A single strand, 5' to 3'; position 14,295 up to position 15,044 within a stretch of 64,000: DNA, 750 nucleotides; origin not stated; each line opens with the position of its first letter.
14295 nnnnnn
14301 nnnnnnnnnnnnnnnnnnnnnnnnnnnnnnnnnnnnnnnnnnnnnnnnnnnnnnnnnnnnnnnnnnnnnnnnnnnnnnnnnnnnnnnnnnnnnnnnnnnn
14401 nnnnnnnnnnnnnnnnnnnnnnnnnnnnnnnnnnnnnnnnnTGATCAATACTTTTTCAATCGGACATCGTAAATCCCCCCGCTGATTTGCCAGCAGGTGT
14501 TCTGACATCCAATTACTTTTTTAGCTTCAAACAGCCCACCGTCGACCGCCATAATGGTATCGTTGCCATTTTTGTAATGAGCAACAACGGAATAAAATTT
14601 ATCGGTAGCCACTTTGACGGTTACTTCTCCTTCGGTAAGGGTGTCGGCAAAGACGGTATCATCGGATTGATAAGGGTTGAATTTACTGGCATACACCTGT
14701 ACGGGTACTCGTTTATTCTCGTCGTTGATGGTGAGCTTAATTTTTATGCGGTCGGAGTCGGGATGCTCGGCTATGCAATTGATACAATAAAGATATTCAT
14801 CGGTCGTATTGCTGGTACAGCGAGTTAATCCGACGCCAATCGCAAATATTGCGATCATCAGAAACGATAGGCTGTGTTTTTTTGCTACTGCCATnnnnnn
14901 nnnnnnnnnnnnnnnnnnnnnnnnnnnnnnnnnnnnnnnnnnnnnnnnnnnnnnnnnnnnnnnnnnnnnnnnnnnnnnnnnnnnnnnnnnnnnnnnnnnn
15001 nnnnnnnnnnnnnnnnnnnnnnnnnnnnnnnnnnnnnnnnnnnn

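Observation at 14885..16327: Eight ankyrin repeats fused to an outer-membrane beta-barrel-like C-terminal domain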

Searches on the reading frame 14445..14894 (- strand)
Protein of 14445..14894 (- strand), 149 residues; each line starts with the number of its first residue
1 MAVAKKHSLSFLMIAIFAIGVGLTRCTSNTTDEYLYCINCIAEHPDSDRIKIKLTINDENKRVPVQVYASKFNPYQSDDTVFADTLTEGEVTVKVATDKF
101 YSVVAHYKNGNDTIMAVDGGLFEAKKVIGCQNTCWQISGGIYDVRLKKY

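Call 3: search_protein_families(library=pfam, proteins=[window:14445-14894:-], max_evalue=1)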
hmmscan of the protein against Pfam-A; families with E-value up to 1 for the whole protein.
window:14445-14894:- (149 aa): 1 family
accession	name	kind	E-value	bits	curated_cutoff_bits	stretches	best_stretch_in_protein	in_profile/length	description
PF13446.11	RPT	-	0.1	12.8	28.2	1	13-51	20-55/59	A repeated domain in UCH-protein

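Call 4: search_protein_families(library=ncbifam, proteins=[window:14445-14894:-], max_evalue=1)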
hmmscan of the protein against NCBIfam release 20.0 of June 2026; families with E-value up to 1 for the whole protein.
window:14445-14894:- (149 aa): 0 families

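Call 44: search_protein_families(library=pfam, alignment_id=A5, max_evalue=10)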
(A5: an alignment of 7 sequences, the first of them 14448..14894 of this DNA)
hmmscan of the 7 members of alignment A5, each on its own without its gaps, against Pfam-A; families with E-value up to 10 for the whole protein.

A. member 1, window:14448-14894:- (149 aa): 1 family
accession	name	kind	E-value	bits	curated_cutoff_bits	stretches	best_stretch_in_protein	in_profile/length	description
PF13446.11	RPT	-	0.1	12.8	28.2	1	13-51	20-55/59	A repeated domain in UCH-protein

B. families by the number of members that match (of 7 scanned): 5 families
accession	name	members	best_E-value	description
PF11912.13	CfaA_B_C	1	0.018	Counting factor-associated protein A/B/C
PF05473.18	UL45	1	0.044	UL45 protein, carbohydrate-binding C-type lectin-like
PF13446.11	RPT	1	0.1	A repeated domain in UCH-protein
PF23374.1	Fn3_arc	1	0.12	Archaeal fibronectin-III type-like domain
PF19678.4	DUF6180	1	0.13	Family of unknown function (DUF6180)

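Call 45: search_solved_structures(query=A5, max_evalue=10)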
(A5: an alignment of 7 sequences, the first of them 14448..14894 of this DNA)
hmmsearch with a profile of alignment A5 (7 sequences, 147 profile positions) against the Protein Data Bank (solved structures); distinct sequences matched with E-value up to 10: 4.
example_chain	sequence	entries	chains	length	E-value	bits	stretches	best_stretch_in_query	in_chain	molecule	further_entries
4ue0_A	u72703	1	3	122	0.79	12.9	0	32-66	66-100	FIBER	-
6tad_A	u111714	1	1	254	0.97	12.6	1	8-49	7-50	SLT domain-containing protein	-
6ta9_A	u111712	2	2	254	0.98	12.6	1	8-49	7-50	SLT domain-containing protein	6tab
6taf_A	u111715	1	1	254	1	12.5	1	8-49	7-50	SLT domain-containing protein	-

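Call 46: search_protein_families(library=ncbifam, alignment_id=A5, max_evalue=10)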
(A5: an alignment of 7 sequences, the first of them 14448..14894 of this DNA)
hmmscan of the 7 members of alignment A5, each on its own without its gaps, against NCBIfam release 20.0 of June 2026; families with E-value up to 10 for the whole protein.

A. member 1, window:14448-14894:- (149 aa): 0 families

B. families by the number of members that match (of 7 scanned): 3 families
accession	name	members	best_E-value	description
NF051862.1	BT4005_BT4719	1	0.025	NigD1/NigD2 family lipoprotein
NF008637.1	PRK11627.1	1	0.13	hypothetical protein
NF053773.1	BSAP5i_fam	1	0.37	BSAP-5i family immunity protein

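Call 53: find_homologous_proteins(query=A5, max_evalue=0.001)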
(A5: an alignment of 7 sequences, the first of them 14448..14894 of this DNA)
Query A5 (7 sequences) (149 aa, profile of the alignment): 239 proteins with E <= 0.001 among 909 candidates; the best 120 are listed.
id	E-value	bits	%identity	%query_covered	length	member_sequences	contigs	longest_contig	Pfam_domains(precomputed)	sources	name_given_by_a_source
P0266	9.1e-55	203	91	100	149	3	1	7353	-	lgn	-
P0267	1.8e-48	182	34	92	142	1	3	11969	-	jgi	-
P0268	2.1e-48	182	37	74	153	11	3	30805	-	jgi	-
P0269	4.7e-48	181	72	100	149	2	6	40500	-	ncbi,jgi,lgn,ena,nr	ncbi:MAG: hypothetical protein WHT29_08415 [Bacteroidales bacterium]|nr:hypothetical protein [Bacter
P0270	6.7e-48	180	29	95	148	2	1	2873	-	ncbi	-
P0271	7.0e-48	180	37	74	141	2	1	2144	-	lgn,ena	-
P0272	7.6e-48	180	73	100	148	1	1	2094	-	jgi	jgi:hypothetical protein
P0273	3.5e-47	178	72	100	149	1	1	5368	-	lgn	-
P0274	6.2e-47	177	72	100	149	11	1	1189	-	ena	-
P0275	2.9e-46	175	67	85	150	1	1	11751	-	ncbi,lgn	-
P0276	4.3e-46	174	31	97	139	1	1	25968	-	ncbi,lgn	-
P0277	1.0e-45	173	35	97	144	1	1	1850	-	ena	-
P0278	1.3e-45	173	68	100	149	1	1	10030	-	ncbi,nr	ncbi:MAG: hypothetical protein N2662_09460 [Bacteroidales bacterium]|nr:hypothetical protein [Bacter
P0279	1.4e-45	173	67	83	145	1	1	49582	-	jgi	jgi:hypothetical protein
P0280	8.1e-44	167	36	74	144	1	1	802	-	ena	-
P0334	4.6e-39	152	30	97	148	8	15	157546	-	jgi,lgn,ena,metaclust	metaclust:\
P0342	7.2e-39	151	35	74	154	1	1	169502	-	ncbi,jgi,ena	-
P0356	1.6e-38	150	30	74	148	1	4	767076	-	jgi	jgi:hypothetical protein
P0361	1.9e-38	150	30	74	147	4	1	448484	-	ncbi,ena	-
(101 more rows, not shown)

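Call 54: find_encoding_contigs(protein=P0356, flank=4000, max_places=1)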
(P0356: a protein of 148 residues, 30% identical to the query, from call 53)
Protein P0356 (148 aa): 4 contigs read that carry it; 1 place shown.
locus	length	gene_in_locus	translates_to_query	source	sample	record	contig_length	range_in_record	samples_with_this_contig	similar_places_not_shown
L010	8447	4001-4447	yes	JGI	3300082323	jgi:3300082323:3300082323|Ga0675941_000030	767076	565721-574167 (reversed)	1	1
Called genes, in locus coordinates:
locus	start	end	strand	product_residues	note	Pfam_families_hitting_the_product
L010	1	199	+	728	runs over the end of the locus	PF03412:Peptidase_C39, PF13529:Peptidase_C39_2, PF00664:ABC_membrane, PF02463:SMC_N (faint), PF00005:ABC_tran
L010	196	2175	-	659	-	PF14508:GH97_N, PF10566:Glyco_hydro_97, PF14509:GH97_C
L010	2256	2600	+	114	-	PF01253:SUI1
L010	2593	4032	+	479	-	PF12796:Ank_2, PF13857:Ank_5 (weak), PF13637:Ank_4 (weak), PF12796:Ank_2, PF13637:Ank_4 (weak), PF00023:Ank (weak), PF13637:Ank_4, PF12796:Ank_2, +3 more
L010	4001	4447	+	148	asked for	-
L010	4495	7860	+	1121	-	PF07494:Reg_prop (faint), PF07495:Y_Y_Y, PF07228:SpoIIE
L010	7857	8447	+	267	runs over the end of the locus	PF07228:SpoIIE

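Call 55: find_encoding_contigs(protein=P0361, flank=4000, max_places=1)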
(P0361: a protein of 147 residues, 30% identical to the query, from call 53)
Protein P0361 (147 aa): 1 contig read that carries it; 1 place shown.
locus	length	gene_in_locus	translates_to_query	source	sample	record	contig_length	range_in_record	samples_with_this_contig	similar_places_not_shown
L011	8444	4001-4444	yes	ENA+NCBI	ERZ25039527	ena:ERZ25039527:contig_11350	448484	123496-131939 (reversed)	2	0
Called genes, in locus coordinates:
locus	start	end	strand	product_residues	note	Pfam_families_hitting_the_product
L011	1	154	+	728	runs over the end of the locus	PF03412:Peptidase_C39, PF13529:Peptidase_C39_2, PF00664:ABC_membrane, PF00005:ABC_tran, PF02463:SMC_N (weak)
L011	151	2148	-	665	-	PF14508:GH97_N, PF10566:Glyco_hydro_97, PF14509:GH97_C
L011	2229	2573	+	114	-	PF01253:SUI1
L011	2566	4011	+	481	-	PF00023:Ank (faint), PF12796:Ank_2, PF13857:Ank_5 (weak), PF13637:Ank_4, PF12796:Ank_2, PF13637:Ank_4, PF12796:Ank_2, PF13857:Ank_5, +2 more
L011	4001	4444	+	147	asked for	-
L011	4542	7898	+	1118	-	PF07494:Reg_prop (faint), PF07495:Y_Y_Y, PF07228:SpoIIE (weak)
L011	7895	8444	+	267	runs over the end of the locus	PF07228:SpoIIE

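Call 56: find_encoding_contigs(protein=P0342, flank=4000, max_places=1)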
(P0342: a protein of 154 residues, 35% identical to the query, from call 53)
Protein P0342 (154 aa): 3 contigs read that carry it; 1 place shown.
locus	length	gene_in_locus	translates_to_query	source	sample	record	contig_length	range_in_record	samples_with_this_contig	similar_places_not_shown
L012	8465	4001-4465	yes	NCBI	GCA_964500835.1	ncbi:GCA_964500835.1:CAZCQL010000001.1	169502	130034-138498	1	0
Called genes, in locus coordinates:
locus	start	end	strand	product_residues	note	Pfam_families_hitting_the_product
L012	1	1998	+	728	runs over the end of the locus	PF03412:Peptidase_C39, PF13529:Peptidase_C39_2 (weak), PF00664:ABC_membrane, PF02463:SMC_N (weak), PF00005:ABC_tran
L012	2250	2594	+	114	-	PF01253:SUI1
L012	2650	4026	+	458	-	PF12796:Ank_2, PF13637:Ank_4 (weak), PF13857:Ank_5 (weak), PF13637:Ank_4 (weak), PF13637:Ank_4, PF12796:Ank_2, PF13857:Ank_5, PF00023:Ank, +3 more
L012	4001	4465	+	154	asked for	-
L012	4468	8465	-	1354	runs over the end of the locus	PF08126:Propeptide_C25 (weak), PF01364:Peptidase_C25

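Call 57: find_encoding_contigs(protein=P0334, flank=4000, max_places=1)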
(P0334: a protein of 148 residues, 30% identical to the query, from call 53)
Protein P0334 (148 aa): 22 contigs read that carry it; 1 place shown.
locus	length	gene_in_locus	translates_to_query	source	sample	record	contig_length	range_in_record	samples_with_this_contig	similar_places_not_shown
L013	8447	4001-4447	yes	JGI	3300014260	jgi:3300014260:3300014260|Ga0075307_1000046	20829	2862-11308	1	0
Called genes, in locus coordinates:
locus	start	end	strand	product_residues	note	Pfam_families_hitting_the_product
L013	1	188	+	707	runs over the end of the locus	PF03412:Peptidase_C39, PF00664:ABC_membrane, PF00005:ABC_tran, PF02463:SMC_N (faint)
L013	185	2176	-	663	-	PF14508:GH97_N, PF10566:Glyco_hydro_97, PF14509:GH97_C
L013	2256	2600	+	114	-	PF01253:SUI1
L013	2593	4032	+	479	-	PF24521:Ank_KRIT1 (faint), PF12796:Ank_2, PF13606:Ank_3 (faint), PF13637:Ank_4, PF00023:Ank (weak), PF13637:Ank_4 (weak), PF13857:Ank_5 (weak), PF12796:Ank_2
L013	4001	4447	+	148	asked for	-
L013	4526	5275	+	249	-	PF07228:SpoIIE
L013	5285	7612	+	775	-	PF02463:SMC_N, PF13175:AAA_15, PF13476:AAA_23 (weak), PF13304:AAA_21, PF13175:AAA_15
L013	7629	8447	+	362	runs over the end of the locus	PF07722:Peptidase_C26, PF00117:GATase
